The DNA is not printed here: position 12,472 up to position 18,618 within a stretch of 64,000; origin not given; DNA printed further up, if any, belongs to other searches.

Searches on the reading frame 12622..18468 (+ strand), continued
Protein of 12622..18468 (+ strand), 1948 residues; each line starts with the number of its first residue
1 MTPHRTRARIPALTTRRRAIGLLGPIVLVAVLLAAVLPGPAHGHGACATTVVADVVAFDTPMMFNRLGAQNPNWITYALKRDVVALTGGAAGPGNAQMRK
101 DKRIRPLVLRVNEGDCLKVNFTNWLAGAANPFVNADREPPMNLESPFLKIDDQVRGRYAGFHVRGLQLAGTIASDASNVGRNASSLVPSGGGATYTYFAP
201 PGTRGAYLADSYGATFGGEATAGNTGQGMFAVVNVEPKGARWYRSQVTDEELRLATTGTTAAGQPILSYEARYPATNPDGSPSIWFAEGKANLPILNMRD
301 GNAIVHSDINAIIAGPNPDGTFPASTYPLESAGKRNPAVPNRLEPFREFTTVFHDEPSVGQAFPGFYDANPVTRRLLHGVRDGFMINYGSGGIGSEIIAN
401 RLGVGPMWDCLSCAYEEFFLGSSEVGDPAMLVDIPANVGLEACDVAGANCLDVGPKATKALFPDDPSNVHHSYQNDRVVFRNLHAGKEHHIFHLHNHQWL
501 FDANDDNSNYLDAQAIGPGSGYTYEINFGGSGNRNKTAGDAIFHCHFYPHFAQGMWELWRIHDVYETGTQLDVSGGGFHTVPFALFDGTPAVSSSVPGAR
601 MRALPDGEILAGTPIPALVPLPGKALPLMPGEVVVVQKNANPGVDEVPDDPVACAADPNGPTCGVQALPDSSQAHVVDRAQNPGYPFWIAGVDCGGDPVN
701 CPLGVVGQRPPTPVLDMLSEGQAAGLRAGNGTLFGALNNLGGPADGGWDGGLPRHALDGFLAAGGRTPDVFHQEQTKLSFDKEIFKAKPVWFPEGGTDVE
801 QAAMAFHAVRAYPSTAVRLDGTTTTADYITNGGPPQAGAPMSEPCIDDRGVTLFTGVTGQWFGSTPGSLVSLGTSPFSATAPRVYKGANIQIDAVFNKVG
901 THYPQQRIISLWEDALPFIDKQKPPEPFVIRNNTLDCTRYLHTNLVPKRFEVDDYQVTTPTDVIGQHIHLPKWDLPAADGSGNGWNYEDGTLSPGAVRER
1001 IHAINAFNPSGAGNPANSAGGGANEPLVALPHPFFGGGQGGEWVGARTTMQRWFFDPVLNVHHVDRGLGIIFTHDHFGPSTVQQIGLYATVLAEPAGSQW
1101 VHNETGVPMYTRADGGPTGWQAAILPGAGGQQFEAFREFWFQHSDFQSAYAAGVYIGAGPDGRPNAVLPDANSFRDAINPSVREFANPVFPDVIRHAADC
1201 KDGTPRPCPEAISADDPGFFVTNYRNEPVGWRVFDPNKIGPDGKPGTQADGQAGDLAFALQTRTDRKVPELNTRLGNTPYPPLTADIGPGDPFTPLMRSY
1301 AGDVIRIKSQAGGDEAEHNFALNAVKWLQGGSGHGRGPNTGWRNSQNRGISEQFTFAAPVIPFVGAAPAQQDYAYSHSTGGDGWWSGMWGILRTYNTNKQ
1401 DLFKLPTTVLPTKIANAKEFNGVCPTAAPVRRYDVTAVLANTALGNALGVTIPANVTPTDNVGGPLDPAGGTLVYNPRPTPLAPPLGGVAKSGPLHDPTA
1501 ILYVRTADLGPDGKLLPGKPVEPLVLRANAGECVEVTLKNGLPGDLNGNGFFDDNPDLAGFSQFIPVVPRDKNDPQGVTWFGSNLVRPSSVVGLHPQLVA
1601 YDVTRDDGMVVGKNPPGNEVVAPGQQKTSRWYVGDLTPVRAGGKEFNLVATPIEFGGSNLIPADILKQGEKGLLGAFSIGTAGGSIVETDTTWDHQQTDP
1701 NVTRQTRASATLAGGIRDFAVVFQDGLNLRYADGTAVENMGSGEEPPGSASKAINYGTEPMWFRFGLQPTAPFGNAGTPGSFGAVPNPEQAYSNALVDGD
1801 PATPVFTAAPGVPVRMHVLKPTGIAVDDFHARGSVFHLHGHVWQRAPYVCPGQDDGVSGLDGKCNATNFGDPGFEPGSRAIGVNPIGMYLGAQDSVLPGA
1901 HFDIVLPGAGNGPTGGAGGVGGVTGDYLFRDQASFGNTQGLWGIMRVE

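Call 37: search_solved_structures(query=window:12622-18468:+, max_evalue=1e-20, show_alignments=1)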
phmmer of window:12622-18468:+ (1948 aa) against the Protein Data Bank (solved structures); distinct sequences matched with E-value up to 1e-20: 1.
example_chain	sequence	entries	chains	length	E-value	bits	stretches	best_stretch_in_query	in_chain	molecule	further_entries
9bxa_A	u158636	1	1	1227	1.2e-67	231.5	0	461-576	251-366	MnxG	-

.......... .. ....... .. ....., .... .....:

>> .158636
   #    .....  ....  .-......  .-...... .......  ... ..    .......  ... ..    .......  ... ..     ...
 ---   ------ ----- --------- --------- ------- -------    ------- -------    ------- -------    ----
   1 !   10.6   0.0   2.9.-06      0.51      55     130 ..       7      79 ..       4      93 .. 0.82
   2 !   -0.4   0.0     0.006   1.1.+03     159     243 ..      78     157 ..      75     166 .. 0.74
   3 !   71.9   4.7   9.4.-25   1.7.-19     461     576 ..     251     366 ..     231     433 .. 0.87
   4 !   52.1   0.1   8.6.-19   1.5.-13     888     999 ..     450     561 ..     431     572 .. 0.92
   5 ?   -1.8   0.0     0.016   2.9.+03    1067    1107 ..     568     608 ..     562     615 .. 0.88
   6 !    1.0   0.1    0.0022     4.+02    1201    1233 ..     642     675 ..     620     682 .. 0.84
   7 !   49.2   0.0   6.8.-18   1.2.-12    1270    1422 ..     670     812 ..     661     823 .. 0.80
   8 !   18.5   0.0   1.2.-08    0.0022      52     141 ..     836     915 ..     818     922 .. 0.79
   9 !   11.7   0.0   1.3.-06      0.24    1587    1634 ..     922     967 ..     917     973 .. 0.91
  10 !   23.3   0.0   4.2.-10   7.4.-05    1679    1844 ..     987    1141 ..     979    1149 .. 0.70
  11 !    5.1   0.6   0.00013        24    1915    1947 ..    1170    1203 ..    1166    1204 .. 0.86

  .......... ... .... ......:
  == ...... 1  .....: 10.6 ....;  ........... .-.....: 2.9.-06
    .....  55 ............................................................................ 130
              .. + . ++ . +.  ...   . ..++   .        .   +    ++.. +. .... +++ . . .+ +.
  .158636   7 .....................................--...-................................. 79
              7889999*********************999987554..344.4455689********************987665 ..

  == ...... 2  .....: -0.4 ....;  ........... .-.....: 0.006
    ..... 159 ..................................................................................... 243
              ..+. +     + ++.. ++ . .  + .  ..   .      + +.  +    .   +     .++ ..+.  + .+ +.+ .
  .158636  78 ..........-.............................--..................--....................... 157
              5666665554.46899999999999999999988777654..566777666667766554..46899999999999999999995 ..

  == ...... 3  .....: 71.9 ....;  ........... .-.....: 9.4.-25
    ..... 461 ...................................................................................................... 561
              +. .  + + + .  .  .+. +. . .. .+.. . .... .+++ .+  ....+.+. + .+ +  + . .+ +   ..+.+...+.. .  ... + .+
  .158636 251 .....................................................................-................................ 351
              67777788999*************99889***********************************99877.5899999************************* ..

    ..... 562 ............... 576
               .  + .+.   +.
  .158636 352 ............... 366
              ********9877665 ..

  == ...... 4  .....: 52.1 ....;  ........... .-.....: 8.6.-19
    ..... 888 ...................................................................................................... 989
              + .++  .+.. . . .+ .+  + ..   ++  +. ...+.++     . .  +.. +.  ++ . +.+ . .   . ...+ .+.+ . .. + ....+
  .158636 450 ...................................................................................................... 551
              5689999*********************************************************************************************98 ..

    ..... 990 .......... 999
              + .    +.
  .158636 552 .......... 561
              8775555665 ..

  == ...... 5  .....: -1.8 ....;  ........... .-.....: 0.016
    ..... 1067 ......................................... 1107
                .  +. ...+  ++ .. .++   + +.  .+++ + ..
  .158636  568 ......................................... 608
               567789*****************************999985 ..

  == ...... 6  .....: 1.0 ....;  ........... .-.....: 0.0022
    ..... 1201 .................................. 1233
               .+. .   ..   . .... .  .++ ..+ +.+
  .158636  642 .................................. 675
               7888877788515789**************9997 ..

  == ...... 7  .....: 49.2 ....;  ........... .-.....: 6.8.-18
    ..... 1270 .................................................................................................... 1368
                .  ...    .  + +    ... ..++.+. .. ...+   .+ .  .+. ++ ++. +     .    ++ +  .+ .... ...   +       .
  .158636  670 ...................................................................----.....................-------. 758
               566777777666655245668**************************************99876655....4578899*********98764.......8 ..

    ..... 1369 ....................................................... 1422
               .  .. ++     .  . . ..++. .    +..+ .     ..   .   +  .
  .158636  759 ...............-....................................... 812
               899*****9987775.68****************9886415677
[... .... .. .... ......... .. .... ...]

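Call 65: search_protein_families(library=ncbifam, proteins=[L030:9917-15850:+, L035:9866-15670:+, L070:9872-16417:+, L004:9842-15763:+, P0046], max_evalue=1e-20)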
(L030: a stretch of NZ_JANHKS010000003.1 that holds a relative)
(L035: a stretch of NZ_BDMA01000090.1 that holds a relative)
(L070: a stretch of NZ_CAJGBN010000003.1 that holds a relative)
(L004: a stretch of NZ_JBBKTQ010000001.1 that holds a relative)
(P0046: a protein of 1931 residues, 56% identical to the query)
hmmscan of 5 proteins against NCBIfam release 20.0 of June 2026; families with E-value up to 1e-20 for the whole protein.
L030:9917-15850:+ (1977 aa): 1 family
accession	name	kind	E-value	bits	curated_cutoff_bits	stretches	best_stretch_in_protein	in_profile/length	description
NF041487.1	copper_ox_MnxG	equivalog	0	3892.8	3100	1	63-1968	1-1894/1894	manganese-oxidizing multicopper oxidase MnxG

L035:9866-15670:+ (1934 aa): 1 family
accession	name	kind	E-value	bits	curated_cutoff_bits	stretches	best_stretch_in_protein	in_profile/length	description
NF041487.1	copper_ox_MnxG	equivalog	0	3843.5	3100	1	46-1931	1-1894/1894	manganese-oxidizing multicopper oxidase MnxG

L070:9872-16417:+ (2181 aa): 1 family
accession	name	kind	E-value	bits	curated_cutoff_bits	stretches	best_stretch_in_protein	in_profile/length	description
NF041487.1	copper_ox_MnxG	equivalog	0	2152.2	3100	2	79-1290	1-1103/1894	manganese-oxidizing multicopper oxidase MnxG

L004:9842-15763:+ (1973 aa): 1 family
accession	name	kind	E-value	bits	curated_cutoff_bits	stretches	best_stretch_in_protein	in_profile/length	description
NF041487.1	copper_ox_MnxG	equivalog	0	2438.5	3100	1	54-1972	1-1893/1894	manganese-oxidizing multicopper oxidase MnxG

P0046 (1931 aa): 1 family
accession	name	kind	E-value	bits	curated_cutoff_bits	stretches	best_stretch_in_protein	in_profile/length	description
NF041487.1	copper_ox_MnxG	equivalog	0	2344.6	3100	2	26-1502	1-1508/1894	manganese-oxidizing multicopper oxidase MnxG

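Call 66: list_cluster_members(proteins=[P0005, P0010, P0008, P0019, P0020, P0029, P0032, P0036, P0041, P0048])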
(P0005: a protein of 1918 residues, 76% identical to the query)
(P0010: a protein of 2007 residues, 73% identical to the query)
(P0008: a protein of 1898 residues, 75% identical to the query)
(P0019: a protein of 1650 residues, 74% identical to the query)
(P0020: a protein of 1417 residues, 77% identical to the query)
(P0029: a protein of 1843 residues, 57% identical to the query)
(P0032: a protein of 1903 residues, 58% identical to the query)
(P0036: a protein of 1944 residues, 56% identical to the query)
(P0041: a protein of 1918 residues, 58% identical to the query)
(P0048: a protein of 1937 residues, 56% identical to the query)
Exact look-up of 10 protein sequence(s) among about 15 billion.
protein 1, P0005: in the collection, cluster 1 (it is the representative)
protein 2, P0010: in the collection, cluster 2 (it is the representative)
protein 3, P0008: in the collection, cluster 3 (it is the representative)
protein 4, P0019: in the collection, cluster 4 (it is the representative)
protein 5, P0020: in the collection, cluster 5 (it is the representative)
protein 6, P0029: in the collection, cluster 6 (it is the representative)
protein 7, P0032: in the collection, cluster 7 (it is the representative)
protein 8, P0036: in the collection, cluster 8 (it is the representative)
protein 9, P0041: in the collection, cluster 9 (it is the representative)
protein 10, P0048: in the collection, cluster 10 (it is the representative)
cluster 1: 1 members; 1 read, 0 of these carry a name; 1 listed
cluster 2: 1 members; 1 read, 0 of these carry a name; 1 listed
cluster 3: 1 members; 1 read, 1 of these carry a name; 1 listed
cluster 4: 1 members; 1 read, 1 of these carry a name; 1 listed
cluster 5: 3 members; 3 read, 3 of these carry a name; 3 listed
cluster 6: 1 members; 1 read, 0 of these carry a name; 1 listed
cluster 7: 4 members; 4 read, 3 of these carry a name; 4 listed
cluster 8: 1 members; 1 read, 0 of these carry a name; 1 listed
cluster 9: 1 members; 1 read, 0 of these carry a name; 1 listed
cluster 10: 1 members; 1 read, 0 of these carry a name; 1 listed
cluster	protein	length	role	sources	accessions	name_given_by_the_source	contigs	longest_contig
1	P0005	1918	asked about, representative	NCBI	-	-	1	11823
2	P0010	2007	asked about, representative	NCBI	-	-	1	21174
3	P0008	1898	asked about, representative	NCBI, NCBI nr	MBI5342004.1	MAG: hypothetical protein HZB63_01525 [Deltaproteobacteria bacterium] | hypothetical protein [Deltaproteobacteria bacterium]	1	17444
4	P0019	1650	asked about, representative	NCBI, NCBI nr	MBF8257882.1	MAG: hypothetical protein HW377_256, partial [Actinobacteria bacterium] | hypothetical protein [Actinomycetota bacterium]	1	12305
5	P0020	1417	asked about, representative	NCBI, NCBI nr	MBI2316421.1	MAG: hypothetical protein HYU75_05215, partial [Betaproteobacteria bacterium] | hypothetical protein [Betaproteobacteria bacterium]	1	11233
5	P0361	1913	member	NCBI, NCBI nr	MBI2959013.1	MAG: hypothetical protein HYY28_01765 [Betaproteobacteria bacterium] | hypothetical protein [Betaproteobacteria bacterium]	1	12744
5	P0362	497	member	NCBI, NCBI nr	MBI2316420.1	MAG: hypothetical protein HYU75_05210, partial [Betaproteobacteria bacterium] | hypothetical protein [Betaproteobacteria bacterium]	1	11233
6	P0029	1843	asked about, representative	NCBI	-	-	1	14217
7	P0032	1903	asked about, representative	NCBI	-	-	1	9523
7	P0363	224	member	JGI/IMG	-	hypothetical protein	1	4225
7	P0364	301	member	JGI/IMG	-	hypothetical protein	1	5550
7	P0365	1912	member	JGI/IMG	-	hypothetical protein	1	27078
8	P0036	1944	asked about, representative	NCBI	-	-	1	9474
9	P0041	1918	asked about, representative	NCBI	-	-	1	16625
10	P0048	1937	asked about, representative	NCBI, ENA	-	-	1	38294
